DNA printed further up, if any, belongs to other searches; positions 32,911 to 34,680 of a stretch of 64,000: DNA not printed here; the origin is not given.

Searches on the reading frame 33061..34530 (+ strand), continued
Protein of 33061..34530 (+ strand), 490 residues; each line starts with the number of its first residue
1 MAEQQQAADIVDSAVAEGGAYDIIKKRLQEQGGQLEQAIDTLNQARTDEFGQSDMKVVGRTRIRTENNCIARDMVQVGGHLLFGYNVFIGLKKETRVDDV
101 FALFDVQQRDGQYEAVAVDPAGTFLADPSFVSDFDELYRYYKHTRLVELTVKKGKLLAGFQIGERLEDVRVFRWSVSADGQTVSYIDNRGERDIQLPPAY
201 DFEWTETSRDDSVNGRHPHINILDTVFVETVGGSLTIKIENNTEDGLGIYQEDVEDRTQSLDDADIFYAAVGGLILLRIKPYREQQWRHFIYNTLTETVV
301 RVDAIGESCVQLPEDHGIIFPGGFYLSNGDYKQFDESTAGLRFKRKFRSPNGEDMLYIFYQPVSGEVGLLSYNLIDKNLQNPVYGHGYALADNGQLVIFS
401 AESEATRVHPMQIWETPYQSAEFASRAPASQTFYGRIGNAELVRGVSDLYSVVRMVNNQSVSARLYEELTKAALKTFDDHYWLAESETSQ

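Call 72: list_cluster_members(proteins=[P0241, P0242, P0264, P0248, P0235, P0233, P0234, P0218, P0212, P0262])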
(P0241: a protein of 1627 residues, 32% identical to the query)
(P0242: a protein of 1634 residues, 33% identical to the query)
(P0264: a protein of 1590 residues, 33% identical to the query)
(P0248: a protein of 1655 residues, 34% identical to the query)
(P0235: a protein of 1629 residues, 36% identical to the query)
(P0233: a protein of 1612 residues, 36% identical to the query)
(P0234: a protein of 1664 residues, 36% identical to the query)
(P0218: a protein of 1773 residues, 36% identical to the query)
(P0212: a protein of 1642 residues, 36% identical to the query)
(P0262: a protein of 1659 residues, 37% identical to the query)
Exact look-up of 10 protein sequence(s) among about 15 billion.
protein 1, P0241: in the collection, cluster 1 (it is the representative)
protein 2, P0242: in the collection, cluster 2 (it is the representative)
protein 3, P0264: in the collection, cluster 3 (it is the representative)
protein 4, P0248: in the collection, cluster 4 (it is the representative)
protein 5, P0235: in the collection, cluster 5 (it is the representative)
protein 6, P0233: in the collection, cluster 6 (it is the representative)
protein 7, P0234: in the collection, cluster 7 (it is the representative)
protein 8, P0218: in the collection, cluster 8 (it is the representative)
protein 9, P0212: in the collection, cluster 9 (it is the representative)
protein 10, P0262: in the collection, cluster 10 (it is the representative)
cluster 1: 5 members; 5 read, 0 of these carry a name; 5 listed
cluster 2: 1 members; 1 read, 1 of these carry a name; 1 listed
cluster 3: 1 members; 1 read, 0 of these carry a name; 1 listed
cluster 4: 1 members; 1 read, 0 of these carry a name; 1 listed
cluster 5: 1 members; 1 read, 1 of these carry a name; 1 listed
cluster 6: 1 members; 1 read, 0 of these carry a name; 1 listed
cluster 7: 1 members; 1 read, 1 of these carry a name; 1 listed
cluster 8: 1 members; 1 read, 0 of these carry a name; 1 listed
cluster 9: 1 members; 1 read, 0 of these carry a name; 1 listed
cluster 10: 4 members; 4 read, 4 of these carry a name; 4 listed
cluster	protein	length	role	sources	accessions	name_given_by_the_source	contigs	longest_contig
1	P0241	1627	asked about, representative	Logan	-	-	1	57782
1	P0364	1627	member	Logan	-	-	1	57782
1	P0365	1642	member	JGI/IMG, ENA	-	-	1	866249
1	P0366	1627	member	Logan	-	-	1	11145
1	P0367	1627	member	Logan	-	-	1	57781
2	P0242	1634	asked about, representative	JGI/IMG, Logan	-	hypothetical protein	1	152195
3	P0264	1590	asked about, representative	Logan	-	-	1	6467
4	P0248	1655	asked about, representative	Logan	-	-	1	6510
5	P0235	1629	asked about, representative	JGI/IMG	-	hypothetical protein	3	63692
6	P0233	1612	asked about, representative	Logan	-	-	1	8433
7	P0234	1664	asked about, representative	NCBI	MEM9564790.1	MAG: DNA repair ATPase [Actinomycetota bacterium]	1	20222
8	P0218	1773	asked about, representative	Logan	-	-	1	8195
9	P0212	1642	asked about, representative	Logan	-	-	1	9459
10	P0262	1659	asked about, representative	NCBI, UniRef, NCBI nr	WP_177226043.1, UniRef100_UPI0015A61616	DNA repair ATPase [Actinacidiphila rubida] | DNA repair ATPase n=1 Tax=Actinacidiphila rubida TaxID=310780 RepID=UPI0015A61616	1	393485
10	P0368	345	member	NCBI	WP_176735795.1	DNA repair ATPase, partial [Actinacidiphila rubida]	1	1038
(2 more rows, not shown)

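Call 73: find_encoding_contigs(protein=P0262, flank=8000, max_places=1)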
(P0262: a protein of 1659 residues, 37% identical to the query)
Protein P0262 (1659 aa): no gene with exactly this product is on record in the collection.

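Call 74: find_encoding_contigs(protein=P0242, flank=8000, max_places=1)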
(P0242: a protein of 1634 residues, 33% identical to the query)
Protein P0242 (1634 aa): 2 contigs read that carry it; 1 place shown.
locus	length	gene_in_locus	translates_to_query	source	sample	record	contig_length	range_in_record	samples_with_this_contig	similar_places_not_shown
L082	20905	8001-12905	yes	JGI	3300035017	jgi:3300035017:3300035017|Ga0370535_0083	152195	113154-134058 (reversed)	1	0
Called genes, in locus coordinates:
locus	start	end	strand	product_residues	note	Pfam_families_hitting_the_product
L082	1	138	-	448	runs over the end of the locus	PF01595:CNNM, PF00571:CBS (weak), PF03471:CorC_HlyC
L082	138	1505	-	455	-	PF01595:CNNM, PF00571:CBS, PF03471:CorC_HlyC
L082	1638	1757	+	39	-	PF00255:GSHPx (weak)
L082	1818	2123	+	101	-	PF00255:GSHPx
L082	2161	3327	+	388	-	PF04107:GCS2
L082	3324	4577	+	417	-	PF01546:Peptidase_M20, PF07687:M20_dimer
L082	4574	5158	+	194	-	PF04752:ChaC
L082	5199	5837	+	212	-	-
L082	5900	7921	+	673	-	PF01145:Band_7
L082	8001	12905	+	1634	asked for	PF12458:DUF3686, PF25472:DUF7902, PF13401:AAA_22 (faint)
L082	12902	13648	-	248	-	PF04012:PspA_IM30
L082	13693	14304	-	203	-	PF01121:CoaE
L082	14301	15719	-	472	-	-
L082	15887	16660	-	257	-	PF02353:CMAS, PF13489:Methyltransf_23, PF13847:Methyltransf_31, PF08241:Methyltransf_11, PF08242:Methyltransf_12, PF13649:Methyltransf_25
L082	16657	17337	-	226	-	PF01243:PNPOx_N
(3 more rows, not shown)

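Call 78: search_protein_families(library=pfam, proteins=[P0232, P0242, P0262, P0234], max_evalue=1)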
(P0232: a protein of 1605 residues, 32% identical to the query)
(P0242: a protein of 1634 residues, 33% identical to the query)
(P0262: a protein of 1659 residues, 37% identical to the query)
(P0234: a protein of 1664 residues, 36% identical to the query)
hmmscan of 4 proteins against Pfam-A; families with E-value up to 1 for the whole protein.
P0232 (1605 aa): 15 families
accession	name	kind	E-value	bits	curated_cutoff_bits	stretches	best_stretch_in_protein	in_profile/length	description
PF12458.13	DUF3686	-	3.2e-122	408.7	25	1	28-475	1-448/448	ATPase involved in DNA repair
PF25472.1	DUF7902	-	1.1e-13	51.6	26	1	597-678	2-83/85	Domain of unknown function (DUF7902)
PF00004.35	AAA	-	5.7e-06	27.2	21.2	1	1259-1338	1-71/131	ATPase family associated with various cellular activities (AAA)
PF07728.20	AAA_5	-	1.4e-05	25.5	22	1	1259-1389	2-130/139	AAA domain (dynein-related subfamily)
PF13401.12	AAA_22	-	5.3e-05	24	27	1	1258-1349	7-109/130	AAA domain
PF24615.2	Spectrin_Anc-1_2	-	0.0051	17.5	28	1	576-641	29-96/105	Nuclear anchorage protein 1, spectrin repeat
PF09660.15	DUF2397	-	0.016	14.4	28.5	1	692-776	124-204/483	Protein of unknown function (DUF2397)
PF05496.18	RuvB_N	-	0.038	14.2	27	1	1258-1294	35-71/159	Holliday junction DNA helicase RuvB P-loop domain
PF13207.12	AAA_17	-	0.056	14.2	27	0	1264-1285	3-24/136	AAA domain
PF16331.10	TolA_bind_tri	-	0.12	13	30.1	0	694-760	6-69/76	TolA binding protein trimerisation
PF13238.12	AAA_18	-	0.14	13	29.4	0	1263-1304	5-36/128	AAA domain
PF13191.12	AAA_16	-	0.22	12.5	32.6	0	1250-1292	18-63/167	AAA ATPase domain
PF04871.18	Uso1_p115_C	-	0.36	11.5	28.4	1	713-827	5-108/121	Uso1 / p115 like vesicle tethering protein, C terminal region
PF05531.17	NPV_P10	-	0.45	11.5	29.8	0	619-646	35-62/75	Nucleopolyhedrovirus P10 protein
PF04513.17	Baculo_PEP_C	-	0.73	10.3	38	1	718-800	33-109/140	Baculovirus polyhedron envelope protein, PEP, C terminus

P0242 (1634 aa): 8 families
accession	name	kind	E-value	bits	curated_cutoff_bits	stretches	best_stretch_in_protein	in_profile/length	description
PF12458.13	DUF3686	-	9.2e-119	397.3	25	1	33-478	2-447/448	ATPase involved in DNA repair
PF25472.1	DUF7902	-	1.2e-18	67.6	26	1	599-681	2-84/85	Domain of unknown function (DUF7902)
PF13401.12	AAA_22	-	2.2e-05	25.2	27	1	1268-1361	4-108/130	AAA domain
PF00004.35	AAA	-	9.4e-05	23.3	21.2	1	1273-1347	2-67/131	ATPase family associated with various cellular activities (AAA)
PF07728.20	AAA_5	-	0.00031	21.2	22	1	1275-1409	5-137/139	AAA domain (dynein-related subfamily)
PF05496.18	RuvB_N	-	0.018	15.2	27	1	1272-1307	36-71/159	Holliday junction DNA helicase RuvB P-loop domain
PF06266.17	HrpF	-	0.075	13.8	22.8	1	775-805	16-46/74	HrpF protein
PF20720.3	nSTAND3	-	0.25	11.5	27.2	1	1267-1291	15-39/155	Novel STAND NTPase 3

P0262 (1659 aa): 6 families
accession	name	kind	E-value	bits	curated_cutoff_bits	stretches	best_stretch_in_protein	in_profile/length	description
PF12458.13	DUF3686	-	3.3e-120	402.1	25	1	59-498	1-448/448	ATPase involved in DNA repair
PF25472.1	DUF7902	-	1.8e-23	83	26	1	641-725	1-85/85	Domain of unknown function (DUF7902)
PF00004.35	AAA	-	0.00023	22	21.2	1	1330-1363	2-35/131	ATPase family associated with various cellular activities (AAA)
PF05496.18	RuvB_N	-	0.00047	20.4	27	1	1326-1364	33-71/159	Holliday junction DNA helicase RuvB P-loop domain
PF07728.20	AAA_5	-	0.0052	17.2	22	1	1329-1446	2-123/139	AAA domain (dynein-related subfamily)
PF13401.12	AAA_22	-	0.021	15.6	27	1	1326-1419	5-109/130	AAA domain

P0234 (1664 aa): 8 families
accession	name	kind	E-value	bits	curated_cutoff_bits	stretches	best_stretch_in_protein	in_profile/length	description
PF12458.13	DUF3686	-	1.3e-137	459.5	25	1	52-494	2-446/448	ATPase involved in DNA repair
PF25472.1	DUF7902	-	1.2e-19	70.8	26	1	619-701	2-84/85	Domain of unknown function (DUF7902)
PF00004.35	AAA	-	2.5e-05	25.1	21.2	1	1305-1379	2-67/131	ATPase family associated with various cellular activities (AAA)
PF07728.20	AAA_5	-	5.4e-05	23.6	22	1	1304-1427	2-125/139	AAA domain (dynein-related subfamily)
PF13401.12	AAA_22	-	0.0018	19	27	1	1301-1395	5-110/130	AAA domain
PF05496.18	RuvB_N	-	0.0078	16.4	27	1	1301-1338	33-70/159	Holliday junction DNA helicase RuvB P-loop domain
PF21865.2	TLN1-like_RS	-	0.41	11.2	27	1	735-814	4-81/165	Talin 1-like, rod segment domain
PF24883.2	NPHP3_N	-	0.53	10.9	24.8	0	1299-1325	20-46/164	Nephrocystin 3, N-terminal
